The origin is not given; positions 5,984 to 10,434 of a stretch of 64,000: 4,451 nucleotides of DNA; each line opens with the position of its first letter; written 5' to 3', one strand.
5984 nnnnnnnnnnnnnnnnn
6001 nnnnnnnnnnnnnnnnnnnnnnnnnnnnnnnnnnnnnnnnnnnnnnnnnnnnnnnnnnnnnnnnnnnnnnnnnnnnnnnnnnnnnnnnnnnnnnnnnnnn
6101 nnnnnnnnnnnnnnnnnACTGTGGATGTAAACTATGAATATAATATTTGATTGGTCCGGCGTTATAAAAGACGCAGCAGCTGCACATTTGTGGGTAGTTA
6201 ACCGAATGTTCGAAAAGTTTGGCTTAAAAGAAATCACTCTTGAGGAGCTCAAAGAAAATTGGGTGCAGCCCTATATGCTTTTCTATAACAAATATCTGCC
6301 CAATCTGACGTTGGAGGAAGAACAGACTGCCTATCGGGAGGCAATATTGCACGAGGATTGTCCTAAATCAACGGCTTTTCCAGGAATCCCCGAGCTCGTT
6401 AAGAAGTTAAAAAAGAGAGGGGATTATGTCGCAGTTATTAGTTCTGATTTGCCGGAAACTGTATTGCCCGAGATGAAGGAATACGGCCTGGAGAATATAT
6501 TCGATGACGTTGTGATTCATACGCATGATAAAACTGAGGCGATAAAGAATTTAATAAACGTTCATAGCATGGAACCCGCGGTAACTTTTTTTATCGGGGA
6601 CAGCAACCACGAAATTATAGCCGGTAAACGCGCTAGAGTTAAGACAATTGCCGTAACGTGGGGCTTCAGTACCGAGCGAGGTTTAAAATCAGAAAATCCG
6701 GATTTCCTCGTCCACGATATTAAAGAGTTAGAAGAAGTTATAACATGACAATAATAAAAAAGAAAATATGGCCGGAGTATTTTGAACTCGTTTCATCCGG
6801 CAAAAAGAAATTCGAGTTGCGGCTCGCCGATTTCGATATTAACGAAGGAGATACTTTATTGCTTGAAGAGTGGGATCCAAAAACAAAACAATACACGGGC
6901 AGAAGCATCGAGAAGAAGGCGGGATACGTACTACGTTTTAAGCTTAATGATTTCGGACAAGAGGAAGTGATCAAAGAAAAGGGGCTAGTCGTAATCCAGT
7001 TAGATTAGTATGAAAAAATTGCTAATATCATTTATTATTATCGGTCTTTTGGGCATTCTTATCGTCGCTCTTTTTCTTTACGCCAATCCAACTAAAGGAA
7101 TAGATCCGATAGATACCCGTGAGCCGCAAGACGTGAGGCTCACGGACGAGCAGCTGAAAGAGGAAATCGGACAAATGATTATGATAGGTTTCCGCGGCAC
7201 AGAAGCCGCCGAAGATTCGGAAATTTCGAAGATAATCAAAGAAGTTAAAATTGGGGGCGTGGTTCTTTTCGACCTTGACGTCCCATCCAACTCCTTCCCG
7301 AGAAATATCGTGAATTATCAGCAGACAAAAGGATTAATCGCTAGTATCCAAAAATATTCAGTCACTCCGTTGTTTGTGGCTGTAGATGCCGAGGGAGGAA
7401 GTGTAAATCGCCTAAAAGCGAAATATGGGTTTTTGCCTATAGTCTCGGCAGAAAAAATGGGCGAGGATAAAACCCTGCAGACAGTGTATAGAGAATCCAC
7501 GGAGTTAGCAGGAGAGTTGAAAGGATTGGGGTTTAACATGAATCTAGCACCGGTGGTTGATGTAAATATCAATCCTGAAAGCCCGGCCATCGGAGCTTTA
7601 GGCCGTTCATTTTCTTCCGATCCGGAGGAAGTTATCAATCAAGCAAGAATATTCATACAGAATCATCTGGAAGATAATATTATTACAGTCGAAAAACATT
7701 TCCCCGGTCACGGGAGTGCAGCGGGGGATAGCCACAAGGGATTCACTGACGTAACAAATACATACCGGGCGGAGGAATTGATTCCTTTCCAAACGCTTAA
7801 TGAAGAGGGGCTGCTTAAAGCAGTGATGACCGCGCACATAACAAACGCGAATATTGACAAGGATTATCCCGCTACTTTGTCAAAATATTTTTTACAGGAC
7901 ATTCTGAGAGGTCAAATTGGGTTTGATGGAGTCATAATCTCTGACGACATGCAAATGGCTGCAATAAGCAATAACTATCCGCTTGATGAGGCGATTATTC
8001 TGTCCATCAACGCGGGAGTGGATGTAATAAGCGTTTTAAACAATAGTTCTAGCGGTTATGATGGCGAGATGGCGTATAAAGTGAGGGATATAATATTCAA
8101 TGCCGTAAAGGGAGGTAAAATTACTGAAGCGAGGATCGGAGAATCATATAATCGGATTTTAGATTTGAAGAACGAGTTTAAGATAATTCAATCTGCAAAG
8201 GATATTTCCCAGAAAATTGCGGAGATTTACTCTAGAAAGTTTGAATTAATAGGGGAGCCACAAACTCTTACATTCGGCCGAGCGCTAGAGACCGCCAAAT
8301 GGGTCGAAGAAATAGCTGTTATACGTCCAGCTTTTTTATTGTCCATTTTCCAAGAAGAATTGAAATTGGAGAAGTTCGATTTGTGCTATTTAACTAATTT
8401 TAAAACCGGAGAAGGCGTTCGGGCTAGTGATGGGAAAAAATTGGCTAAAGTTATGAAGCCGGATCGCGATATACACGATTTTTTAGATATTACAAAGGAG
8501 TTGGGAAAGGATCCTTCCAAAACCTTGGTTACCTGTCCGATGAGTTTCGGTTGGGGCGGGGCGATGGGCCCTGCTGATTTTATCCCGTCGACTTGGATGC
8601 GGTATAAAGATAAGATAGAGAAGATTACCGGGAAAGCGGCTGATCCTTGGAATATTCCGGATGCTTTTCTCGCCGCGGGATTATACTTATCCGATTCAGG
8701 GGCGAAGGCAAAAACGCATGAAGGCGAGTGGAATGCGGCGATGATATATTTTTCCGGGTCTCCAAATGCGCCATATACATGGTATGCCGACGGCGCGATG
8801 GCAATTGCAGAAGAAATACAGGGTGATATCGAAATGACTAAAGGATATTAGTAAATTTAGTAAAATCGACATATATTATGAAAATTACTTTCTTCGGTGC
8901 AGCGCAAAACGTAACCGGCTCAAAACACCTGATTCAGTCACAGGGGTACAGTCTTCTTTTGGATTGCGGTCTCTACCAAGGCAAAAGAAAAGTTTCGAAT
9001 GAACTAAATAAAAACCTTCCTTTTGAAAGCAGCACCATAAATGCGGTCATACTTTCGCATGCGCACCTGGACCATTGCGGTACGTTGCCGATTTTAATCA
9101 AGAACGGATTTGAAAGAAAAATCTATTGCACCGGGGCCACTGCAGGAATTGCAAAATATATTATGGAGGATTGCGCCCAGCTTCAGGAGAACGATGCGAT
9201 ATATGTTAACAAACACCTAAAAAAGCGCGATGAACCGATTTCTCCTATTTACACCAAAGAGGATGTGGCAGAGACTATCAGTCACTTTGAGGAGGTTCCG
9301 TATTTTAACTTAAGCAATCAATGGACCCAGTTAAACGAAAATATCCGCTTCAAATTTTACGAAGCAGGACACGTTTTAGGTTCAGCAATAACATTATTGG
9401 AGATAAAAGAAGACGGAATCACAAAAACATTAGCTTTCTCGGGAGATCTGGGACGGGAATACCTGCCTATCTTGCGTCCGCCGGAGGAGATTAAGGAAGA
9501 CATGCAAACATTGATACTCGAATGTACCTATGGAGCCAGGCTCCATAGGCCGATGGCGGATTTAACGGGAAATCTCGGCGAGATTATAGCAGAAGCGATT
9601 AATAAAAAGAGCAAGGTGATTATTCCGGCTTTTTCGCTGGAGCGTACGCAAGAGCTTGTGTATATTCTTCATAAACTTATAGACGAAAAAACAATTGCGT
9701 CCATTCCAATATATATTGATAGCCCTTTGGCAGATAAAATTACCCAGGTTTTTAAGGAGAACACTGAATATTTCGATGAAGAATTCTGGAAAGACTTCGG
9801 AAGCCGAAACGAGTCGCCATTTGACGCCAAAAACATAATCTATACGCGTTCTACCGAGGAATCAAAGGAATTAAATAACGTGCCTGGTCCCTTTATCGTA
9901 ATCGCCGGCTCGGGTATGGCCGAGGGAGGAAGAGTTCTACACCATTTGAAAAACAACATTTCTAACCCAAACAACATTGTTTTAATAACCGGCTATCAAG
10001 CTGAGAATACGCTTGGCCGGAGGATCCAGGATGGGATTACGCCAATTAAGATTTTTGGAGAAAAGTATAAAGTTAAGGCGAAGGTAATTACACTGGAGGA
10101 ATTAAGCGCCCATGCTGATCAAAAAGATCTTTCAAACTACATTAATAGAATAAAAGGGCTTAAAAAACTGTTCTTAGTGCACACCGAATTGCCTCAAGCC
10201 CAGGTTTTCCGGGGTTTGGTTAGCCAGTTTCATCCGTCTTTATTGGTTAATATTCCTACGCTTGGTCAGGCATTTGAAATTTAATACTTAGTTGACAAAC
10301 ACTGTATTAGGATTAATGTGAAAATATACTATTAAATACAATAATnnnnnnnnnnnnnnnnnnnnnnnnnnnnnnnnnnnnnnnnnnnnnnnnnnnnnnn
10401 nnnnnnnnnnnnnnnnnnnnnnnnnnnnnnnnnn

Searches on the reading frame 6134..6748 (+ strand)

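Call 3: search_protein_families(library=pfam, proteins=[window:6134-6748:+], max_evalue=0.01)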
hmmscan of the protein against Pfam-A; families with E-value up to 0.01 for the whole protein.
window:6134-6748:+ (204 aa): 4 families
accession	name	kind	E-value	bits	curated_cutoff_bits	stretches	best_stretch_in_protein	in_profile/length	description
PF13419.12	HAD_2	-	4.7e-23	82.6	23.8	1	3-174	1-178/178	Haloacid dehalogenase-like hydrolase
PF00702.32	Hydrolase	-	5.5e-10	40.4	26.4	1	3-167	4-190/191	haloacid dehalogenase-like hydrolase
PF13242.12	Hydrolase_like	-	9.2e-07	29.1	22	1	136-199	9-75/75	HAD-hyrolase-like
PF12710.13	HAD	-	2.7e-06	28.4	27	1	33-158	40-182/189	haloacid dehalogenase-like hydrolase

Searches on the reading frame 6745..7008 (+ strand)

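Call 3: search_protein_families(library=pfam, proteins=[window:6745-7008:+], max_evalue=0.01)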
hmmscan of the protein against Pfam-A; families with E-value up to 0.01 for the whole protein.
window:6745-7008:+ (87 aa): 2 families
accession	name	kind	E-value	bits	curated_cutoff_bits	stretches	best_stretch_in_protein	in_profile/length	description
PF12961.13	DUF3850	-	1.8e-18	66.9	22.9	1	4-64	2-62/77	Domain of unknown function (DUF3850)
PF04266.20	ASCH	-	0.00016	22.8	21.2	1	8-74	3-65/103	ASCH domain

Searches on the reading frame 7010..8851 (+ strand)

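Call 53: search_protein_families(library=pfam, proteins=[window:7010-8851:+], max_evalue=0.00001)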
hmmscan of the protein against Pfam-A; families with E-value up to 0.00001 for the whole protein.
window:7010-8851:+ (613 aa): 1 family
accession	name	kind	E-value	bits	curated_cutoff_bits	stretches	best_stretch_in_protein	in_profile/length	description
PF00933.27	Glyco_hydro_3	-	2e-65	221.8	27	1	49-385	2-315/316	Glycosyl hydrolase family 3 N terminal domain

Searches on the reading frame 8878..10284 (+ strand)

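Call 53: search_protein_families(library=pfam, proteins=[window:8878-10284:+], max_evalue=0.00001)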
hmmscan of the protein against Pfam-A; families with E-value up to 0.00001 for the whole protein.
window:8878-10284:+ (468 aa): 5 families
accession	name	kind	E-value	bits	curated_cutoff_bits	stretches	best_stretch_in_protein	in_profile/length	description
PF10996.14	Beta-Casp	-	1.1e-40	139.3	27.7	1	257-383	1-120/120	Beta-Casp domain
PF16661.11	Lactamase_B_6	-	5e-12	46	27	1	19-177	2-152/193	Metallo-beta-lactamase superfamily domain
PF07521.17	RMMBL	-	3.9e-11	43.2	21.6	1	397-448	2-52/63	Zn-dependent metallo-hydrolase RNA specificity domain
PF00753.33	Lactamase_B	-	7.4e-09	36.3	22.7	1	18-115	10-97/196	Metallo-beta-lactamase superfamily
PF12706.13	Lactamase_B_2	-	4.8e-07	30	27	1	26-104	3-82/200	Beta-lactamase superfamily domain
